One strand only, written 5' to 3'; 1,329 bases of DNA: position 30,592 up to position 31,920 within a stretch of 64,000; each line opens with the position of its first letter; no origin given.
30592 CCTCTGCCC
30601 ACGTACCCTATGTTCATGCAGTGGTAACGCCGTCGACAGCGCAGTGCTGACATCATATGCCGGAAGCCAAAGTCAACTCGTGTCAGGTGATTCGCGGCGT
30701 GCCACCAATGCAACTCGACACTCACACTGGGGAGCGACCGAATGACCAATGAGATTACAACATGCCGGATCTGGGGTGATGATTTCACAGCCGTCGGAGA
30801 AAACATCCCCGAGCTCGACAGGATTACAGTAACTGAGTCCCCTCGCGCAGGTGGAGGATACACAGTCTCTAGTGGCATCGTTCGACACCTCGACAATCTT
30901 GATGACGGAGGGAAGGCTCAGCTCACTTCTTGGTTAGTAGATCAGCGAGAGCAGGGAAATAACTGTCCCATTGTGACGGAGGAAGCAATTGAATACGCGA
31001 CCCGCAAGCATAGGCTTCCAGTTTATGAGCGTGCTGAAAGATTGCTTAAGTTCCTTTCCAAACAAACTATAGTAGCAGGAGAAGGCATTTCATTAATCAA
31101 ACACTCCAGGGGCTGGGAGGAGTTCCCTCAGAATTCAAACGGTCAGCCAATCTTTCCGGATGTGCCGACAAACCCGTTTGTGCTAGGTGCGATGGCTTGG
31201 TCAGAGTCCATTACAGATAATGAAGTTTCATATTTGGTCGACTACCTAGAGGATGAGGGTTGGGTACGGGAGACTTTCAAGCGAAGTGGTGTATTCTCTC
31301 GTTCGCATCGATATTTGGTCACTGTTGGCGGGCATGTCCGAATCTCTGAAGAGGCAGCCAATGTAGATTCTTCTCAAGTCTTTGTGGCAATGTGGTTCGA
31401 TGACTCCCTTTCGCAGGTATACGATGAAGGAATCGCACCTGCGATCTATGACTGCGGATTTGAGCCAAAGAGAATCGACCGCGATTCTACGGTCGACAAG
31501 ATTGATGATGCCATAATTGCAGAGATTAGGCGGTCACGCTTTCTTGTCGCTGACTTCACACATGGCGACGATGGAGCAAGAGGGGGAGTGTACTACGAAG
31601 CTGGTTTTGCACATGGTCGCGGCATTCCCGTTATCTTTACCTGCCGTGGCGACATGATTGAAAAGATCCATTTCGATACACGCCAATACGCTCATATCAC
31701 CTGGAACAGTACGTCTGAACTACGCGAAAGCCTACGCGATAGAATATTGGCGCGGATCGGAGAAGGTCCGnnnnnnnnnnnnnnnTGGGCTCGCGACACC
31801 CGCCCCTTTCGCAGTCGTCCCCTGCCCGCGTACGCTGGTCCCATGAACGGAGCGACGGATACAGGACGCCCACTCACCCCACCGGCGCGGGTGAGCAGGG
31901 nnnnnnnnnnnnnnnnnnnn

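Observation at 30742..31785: Low-GC single-gene island: winged-helix-like N-terminus fused to an NDT/TIR-like domain, a candidate stand-alone nucleotide-targeting defence effector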

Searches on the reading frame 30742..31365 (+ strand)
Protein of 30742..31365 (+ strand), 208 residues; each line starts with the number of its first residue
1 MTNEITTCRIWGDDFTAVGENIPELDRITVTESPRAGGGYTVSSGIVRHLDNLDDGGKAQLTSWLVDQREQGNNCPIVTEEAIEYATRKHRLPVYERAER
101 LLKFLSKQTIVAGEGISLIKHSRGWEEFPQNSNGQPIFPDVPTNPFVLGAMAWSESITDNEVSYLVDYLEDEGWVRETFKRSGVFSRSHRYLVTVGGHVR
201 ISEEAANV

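Call 45: predict_structure(alignment_id=A2)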
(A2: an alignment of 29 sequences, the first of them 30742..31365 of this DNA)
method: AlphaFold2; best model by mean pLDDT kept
length: 208 residues; sequences in the alignment: 29
mean_pLDDT: 87.1   pTM: 0.84
mean pLDDT of the five models: 87.1, 86.6, 86.1, 84.4, 83.6
residues with pLDDT >= 90: 136; 70-90: 39; 50-70: 31; < 50: 2
segments of 3 or more residues with pLDDT < 50: none
pLDDT, mean of each block of 10 residues (from residue 1): 95 96 94 97 93 97 97 97 97 95 86 79 76 90 94 97 93 79 58 61 51
secondary structure, 60 per line:
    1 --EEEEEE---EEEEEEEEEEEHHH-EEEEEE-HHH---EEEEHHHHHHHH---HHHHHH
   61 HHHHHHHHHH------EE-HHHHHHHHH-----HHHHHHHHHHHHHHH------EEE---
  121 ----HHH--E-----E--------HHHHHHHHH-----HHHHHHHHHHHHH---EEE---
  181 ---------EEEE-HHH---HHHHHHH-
elements in order: E3-8 E12-22 E27-32 E40-43 H44-51 H55-70 H80-88 H94-108 E115-117 H145-153 H159-171 E175-177 E190-193 H201-207

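Call 48: fold_search(model_id=the predicted structure, library=pdb)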
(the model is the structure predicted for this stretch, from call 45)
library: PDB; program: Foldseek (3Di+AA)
matches with E <= 10: 266; with E <= 0.001: 0
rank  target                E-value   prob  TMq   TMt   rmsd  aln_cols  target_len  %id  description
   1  7tji_E                9.3e-02  0.23  0.25  0.14  19.9       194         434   14  S. cerevisiae ORC bound to 84 bp ARS1 DNA and Cdc6 (state 2) with flexible Orc6 N-terminal domain (released 2022-10-05)
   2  4i2o_A                9.9e-02  0.57  0.29  0.30  10.9       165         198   13  The Structure of FixK2 from Bradyrhizobium japonicum (released 2013-04-10)
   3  3tqn_B                2.5e-01  0.63  0.26  0.45   6.9       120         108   16  Structure of the transcriptional regulator of the GntR family, from Coxiella burnetii. (released 2011-09-28)
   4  7tjk_E                2.5e-01  0.21  0.23  0.13  15.1       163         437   11  S. cerevisiae ORC bound to 84 bp ARS1 DNA and Cdc6 (state 2) with docked Orc6 N-terminal domain (released 2022-10-05)
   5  7jgr_G                2.7e-01  0.28  0.27  0.16  17.5       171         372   15  Structure of Drosophila ORC bound to DNA (84 bp) and Cdc6 (released 2020-09-09)
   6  3e6m_C                3.0e-01  0.72  0.25  0.34   8.0       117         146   20  The crystal structure of a MarR family transcriptional regulator from Silicibacter pomeroyi DSS. (released 2008-09-02)
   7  3m8e_B                3.4e-01  0.25  0.20  0.40  13.5       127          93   15  Protein structure of Type III plasmid segregation TubR (released 2010-07-07)
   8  4i09_B                3.4e-01  0.20  0.23  0.24  13.4       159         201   15  structure of the mutant Catabolite gene activator protein V132L (released 2013-10-30)
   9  3tqn_A                3.6e-01  0.51  0.25  0.43   7.1       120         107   16  Structure of the transcriptional regulator of the GntR family, from Coxiella burnetii. (released 2011-09-28)
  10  3by6_E                3.6e-01  0.47  0.24  0.37   7.6       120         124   14  Crystal structure of a transcriptional regulator from Oenococcus oeni (released 2008-02-19)
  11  7tjh_E                4.1e-01  0.14  0.27  0.14  20.8       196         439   13  S. cerevisiae ORC bound to 84 bp ARS1 DNA and Cdc6 (state 1) with flexible Orc6 N-terminal domain (released 2022-10-05)
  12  7tjf_E                5.2e-01  0.15  0.28  0.14  19.5       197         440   13  S. cerevisiae ORC bound to 84 bp ARS1 DNA (released 2023-01-18)
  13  5u8j_A                5.2e-01  0.07  0.18  0.20  18.7       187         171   16  Crystal structure of a protein of unknown function ECL_02571 involved in membrane biogenesis from Enterobacter cloacae (released 2017-01-18)
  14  5aj9_A                5.2e-01  0.03  0.13  0.06  18.3       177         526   16  G7 mutant of PAS, arylsulfatase from Pseudomonas Aeruginosa (released 2016-03-16)
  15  8dk1_E                5.9e-01  0.25  0.25  0.29   9.5       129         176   12  CryoEM structure of JetABC (head construct) from Pseudomonas aeruginosa PA14 (released 2022-10-05)
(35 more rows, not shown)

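Call 60: search_protein_representatives(alignment_id=A2)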
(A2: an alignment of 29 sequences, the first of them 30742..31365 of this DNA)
Query: 29 sequences, 188 profile positions. Proteins with E-value up to 0.001 (for the whole library): 1231; up to 1e-10: 892; up to 1e-30: 237. The best 150 are listed.
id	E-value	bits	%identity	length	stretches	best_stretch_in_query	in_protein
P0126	9.4e-71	253.3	-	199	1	1-182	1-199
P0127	2.4e-59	216.1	-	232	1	1-188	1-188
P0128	1.8e-57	210.0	-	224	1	3-187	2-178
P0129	4.9e-57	208.5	-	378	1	1-186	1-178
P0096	1.3e-55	203.9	-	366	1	1-184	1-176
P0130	3.6e-55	202.5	-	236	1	6-188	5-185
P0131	1.5e-54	200.5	-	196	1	1-188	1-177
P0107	1.7e-54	200.3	-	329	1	1-187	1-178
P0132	1.2e-53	197.6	-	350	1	1-185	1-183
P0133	2.6e-53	196.4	-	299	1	6-188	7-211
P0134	3.0e-53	196.2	-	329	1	1-188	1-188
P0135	7.0e-53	195.0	-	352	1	1-184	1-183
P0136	4.4e-52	192.4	-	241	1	2-188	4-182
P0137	8.7e-52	191.4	-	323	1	6-188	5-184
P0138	1.1e-51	191.1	-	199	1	1-179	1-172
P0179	4.5e-43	163.0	-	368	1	6-186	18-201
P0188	7.3e-42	159.1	-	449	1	7-187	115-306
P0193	1.8e-41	157.8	-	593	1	7-186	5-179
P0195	3.9e-41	156.7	-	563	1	5-184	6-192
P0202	5.6e-40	152.9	-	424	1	9-182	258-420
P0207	2.6e-39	150.8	-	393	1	7-180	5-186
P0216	9.6e-39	148.9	-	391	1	8-185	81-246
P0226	1.1e-37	145.5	-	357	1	9-185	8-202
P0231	1.6e-37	145.0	-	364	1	4-184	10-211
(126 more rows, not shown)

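Call 61: search_protein_families(library=pfam, proteins=[P0193, P0195, P0188, P0202, P0207, P0216, P0129, P0179, P0231, P0226], max_evalue=0.01)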
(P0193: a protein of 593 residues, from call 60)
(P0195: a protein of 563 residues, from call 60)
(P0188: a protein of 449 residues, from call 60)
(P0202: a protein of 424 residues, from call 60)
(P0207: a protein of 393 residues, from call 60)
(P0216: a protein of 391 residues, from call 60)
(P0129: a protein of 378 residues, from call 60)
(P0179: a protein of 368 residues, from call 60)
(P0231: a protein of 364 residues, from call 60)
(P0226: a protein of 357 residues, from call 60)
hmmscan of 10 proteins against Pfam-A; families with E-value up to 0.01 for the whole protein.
P0193 (593 aa): 2 families
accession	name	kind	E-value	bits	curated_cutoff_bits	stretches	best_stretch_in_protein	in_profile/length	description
PF13676.11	TIR_2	-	4.4e-19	69.6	28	1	210-323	1-110/122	TIR domain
PF01582.25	TIR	-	0.001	19.3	21.3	1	208-304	2-96/179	TIR domain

P0195 (563 aa): 2 families
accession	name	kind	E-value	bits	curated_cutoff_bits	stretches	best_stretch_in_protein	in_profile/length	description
PF16872.10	putAbiC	-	8.3e-25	87.5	22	1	467-544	1-79/80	Putative phage abortive infection protein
PF04326.19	SLFN_AlbA_2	-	7.5e-17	62.4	25.3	1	219-350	1-117/118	Schlafen, AlbA_2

P0188 (449 aa): 0 families

P0202 (424 aa): 0 families

P0207 (393 aa): 2 families
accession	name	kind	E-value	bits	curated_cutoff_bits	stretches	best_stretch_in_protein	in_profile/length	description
PF13676.11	TIR_2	-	7.9e-22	78.5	28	1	236-369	2-122/122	TIR domain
PF08357.16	SEFIR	-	7.1e-15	56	23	1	233-333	1-97/150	SEFIR domain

P0216 (391 aa): 1 family
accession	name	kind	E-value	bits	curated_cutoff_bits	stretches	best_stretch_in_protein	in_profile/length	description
PF05014.21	Nuc_deoxyrib_tr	-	0.0037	17.8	28.8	1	289-344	45-98/117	Nucleoside 2-deoxyribosyltransferase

P0129 (378 aa): 1 family
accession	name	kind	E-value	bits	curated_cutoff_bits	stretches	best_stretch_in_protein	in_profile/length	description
PF14355.11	Abi_C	-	8.4e-22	77.5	24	1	246-327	2-83/83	Abortive infection C-terminus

P0179 (368 aa): 0 families

P0231 (364 aa): 0 families

P0226 (357 aa): 1 family
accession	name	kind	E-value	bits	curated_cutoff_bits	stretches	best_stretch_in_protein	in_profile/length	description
PF05014.21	Nuc_deoxyrib_tr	-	0.0032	18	28.8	1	243-301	44-100/117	Nucleoside 2-deoxyribosyltransferase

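Call 84: search_protein_families(library=padloc, proteins=[P0129, P0193, P0195, P0207], max_evalue=0.001)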
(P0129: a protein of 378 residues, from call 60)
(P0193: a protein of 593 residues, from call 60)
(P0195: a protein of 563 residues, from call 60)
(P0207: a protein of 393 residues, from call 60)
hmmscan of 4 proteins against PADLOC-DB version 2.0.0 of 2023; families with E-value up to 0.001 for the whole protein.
P0129 (378 aa): 1 family
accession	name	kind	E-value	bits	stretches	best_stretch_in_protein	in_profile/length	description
PDLC02347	AbiJ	-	8.4e-15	53.2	1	190-327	145-275/281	AbiJ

P0193 (593 aa): 3 families
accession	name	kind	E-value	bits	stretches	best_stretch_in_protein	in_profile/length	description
PDLC05062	PDC-S66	-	1.2e-15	55.7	1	196-302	137-240/282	-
PDLC00417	ThsB1|ThsB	-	4e-06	24.5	1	198-302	157-259/303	TIR-like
PDLC02962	RT-TIR_XII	-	0.00012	19.1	1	200-304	338-440/478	single gene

P0195 (563 aa): 3 families
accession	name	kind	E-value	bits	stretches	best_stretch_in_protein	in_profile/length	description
PDLC05032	PDC-S50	-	1.7e-16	58.3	1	212-346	10-146/387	-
PDLC02351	AbiP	-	1.5e-12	46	1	464-533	103-173/223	AbiP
PDLC02343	AbiC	-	0.00069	17.2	1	453-520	166-233/306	AbiC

P0207 (393 aa): 2 families
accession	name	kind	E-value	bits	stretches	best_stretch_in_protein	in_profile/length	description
PDLC03957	bSEFIR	-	2.8e-64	216.4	1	222-386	28-195/412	-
PDLC05062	PDC-S66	-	1.7e-08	32.3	1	205-302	120-216/282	-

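Call 92: search_protein_families(library=pfam, proteins=[P0188, P0202], max_evalue=0.01)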
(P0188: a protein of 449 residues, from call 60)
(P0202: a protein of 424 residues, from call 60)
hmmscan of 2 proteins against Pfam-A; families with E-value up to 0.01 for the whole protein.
P0188 (449 aa): 0 families

P0202 (424 aa): 0 families

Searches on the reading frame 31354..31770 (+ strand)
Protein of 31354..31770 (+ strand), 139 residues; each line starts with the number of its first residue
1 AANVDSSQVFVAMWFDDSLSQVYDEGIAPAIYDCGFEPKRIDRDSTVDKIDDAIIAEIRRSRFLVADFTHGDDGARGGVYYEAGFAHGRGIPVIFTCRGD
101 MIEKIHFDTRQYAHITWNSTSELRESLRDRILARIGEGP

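Call 68: search_solved_structures(query=A4, max_evalue=10, show_alignments=4)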
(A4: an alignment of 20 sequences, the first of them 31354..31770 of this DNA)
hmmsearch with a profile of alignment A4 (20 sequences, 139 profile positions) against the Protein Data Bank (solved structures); distinct sequences matched with E-value up to 10: 8.
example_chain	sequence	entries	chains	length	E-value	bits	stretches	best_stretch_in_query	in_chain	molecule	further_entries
2klh_A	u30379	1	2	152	0.023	17.7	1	23-101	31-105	c-Myc-responsive protein Rcl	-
4fyh_A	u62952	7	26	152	0.044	16.8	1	23-101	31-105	Deoxyribonucleoside 5'-monophosphate N-glycosidase | 2'-deoxynucleoside 5'-phosphate N-hydrolase 1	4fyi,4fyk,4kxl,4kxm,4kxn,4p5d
2khz_A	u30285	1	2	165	0.084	15.9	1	23-100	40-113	c-Myc-responsive protein Rcl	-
2ywj_A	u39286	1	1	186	0.14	15.1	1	28-55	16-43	Glutamine amidotransferase subunit pdxT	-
6qai_A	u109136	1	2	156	0.16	15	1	49-96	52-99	2-Deoxyribosyltransferase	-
1tev_A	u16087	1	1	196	0.18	14.8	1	18-77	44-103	UMP-CMP kinase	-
2a0k_A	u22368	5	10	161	0.2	14.6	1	15-96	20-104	Nucleoside 2-deoxyribosyltransferase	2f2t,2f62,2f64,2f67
7e9v_A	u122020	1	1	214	0.21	14.6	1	18-77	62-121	UMP-CMP kinase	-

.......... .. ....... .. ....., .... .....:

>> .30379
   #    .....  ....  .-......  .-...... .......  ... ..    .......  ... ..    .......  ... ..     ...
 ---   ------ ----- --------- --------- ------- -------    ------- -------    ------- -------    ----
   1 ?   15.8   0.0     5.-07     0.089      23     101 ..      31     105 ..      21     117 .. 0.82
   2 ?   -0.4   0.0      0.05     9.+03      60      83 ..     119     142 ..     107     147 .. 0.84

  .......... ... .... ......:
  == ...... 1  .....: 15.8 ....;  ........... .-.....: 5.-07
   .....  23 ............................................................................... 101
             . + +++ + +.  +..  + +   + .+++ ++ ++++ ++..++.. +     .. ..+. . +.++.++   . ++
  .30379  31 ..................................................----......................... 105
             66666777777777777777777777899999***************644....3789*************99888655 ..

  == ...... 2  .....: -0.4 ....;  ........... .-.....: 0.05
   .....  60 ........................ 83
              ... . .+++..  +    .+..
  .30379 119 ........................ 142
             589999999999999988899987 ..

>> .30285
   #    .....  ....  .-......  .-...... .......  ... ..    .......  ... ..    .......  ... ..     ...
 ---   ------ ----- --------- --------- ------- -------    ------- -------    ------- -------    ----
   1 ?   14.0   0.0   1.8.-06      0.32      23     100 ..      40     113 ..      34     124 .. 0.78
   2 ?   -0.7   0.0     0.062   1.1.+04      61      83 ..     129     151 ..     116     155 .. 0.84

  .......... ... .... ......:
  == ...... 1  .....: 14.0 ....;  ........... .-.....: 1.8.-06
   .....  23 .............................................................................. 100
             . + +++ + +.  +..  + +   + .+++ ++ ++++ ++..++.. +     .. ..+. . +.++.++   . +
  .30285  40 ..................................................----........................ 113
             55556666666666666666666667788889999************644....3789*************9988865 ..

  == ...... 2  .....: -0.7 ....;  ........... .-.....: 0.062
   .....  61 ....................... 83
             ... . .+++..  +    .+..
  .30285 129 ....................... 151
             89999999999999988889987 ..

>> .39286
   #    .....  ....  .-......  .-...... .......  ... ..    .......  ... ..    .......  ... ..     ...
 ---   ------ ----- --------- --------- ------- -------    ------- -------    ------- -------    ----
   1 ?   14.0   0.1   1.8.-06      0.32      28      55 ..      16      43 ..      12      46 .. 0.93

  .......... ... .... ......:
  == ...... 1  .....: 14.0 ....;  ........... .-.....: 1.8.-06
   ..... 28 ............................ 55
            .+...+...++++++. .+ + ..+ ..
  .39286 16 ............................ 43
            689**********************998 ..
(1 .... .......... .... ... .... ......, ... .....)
